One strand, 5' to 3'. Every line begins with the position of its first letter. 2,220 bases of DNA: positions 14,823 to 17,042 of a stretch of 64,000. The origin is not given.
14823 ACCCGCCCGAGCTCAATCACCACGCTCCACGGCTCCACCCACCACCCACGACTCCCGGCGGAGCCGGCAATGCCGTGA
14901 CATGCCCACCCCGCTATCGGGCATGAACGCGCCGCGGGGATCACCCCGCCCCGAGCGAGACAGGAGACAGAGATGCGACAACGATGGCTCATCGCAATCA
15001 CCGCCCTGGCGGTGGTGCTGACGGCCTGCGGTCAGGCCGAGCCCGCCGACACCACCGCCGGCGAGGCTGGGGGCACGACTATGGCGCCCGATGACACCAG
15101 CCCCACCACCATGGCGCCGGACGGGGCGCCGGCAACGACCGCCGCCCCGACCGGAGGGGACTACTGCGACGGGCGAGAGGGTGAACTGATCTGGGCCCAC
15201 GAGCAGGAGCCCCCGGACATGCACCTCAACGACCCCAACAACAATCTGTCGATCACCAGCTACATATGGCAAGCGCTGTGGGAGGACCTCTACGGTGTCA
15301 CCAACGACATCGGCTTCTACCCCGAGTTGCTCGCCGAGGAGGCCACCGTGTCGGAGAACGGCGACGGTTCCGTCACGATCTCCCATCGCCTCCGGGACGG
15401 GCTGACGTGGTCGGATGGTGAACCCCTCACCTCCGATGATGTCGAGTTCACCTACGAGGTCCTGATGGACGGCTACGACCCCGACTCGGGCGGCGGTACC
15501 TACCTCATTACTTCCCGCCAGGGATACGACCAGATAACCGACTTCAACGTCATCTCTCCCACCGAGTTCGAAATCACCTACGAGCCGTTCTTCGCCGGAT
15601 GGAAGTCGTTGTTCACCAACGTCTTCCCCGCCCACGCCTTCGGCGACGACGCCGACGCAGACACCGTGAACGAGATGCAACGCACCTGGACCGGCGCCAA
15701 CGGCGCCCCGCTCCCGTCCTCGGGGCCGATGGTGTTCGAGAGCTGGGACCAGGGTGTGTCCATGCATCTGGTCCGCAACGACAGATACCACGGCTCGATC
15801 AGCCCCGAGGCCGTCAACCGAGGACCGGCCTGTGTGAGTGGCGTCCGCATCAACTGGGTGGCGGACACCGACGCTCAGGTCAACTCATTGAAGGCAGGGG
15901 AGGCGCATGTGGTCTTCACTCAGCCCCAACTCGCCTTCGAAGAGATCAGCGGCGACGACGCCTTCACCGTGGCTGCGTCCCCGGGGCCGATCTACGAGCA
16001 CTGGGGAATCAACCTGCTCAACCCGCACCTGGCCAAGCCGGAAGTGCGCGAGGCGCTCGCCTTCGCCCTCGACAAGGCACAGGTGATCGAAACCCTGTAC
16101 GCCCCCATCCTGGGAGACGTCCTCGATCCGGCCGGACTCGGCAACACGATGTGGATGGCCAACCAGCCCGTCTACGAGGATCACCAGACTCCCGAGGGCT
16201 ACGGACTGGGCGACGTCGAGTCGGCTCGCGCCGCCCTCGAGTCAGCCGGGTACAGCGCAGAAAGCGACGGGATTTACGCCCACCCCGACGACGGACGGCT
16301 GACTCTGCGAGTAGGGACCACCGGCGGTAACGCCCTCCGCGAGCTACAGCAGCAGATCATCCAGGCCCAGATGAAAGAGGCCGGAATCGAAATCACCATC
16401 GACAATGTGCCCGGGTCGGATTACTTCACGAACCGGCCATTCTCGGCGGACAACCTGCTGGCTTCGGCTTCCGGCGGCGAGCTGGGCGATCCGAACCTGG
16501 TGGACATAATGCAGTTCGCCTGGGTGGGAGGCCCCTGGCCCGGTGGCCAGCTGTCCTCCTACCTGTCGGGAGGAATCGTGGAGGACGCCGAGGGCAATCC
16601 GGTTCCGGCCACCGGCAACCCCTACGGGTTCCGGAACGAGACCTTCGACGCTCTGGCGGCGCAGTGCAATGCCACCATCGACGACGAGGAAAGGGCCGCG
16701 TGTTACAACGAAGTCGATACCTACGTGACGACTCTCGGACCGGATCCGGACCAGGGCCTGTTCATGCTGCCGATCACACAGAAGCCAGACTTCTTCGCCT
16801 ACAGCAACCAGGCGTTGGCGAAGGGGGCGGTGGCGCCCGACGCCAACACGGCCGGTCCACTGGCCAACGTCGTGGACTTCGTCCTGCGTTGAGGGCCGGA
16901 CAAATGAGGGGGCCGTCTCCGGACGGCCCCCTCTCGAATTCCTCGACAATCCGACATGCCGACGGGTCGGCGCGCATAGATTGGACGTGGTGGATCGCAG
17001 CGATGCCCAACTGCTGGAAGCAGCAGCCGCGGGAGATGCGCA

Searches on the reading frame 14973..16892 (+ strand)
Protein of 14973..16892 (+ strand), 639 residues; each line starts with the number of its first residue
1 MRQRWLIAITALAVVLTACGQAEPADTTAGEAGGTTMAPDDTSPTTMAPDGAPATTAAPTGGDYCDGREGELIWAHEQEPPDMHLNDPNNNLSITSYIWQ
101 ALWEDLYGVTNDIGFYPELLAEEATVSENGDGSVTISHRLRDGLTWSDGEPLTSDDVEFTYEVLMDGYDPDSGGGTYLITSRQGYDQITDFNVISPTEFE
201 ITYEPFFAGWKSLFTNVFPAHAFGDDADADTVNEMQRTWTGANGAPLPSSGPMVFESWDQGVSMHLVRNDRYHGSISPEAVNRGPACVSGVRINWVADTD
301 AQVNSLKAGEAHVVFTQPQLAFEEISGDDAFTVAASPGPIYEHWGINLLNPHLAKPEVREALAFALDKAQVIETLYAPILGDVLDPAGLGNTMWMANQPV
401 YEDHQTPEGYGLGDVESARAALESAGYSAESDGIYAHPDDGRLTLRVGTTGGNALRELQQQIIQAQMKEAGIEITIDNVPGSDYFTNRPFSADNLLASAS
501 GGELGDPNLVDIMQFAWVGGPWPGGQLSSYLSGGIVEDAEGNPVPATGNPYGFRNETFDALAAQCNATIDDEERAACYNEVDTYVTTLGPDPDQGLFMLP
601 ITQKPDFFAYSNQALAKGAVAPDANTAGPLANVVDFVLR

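Call 4: search_protein_families(library=pfam, proteins=[window:14973-16892:+], max_evalue=0.01)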
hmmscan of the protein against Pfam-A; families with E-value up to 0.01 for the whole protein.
window:14973-16892:+ (639 aa): 1 family
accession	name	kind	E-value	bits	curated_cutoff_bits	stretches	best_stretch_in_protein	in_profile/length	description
PF00496.27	SBP_bac_5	-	8.5e-51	173.6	32.4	1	119-488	5-333/368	Bacterial extracellular solute-binding proteins, family 5 Middle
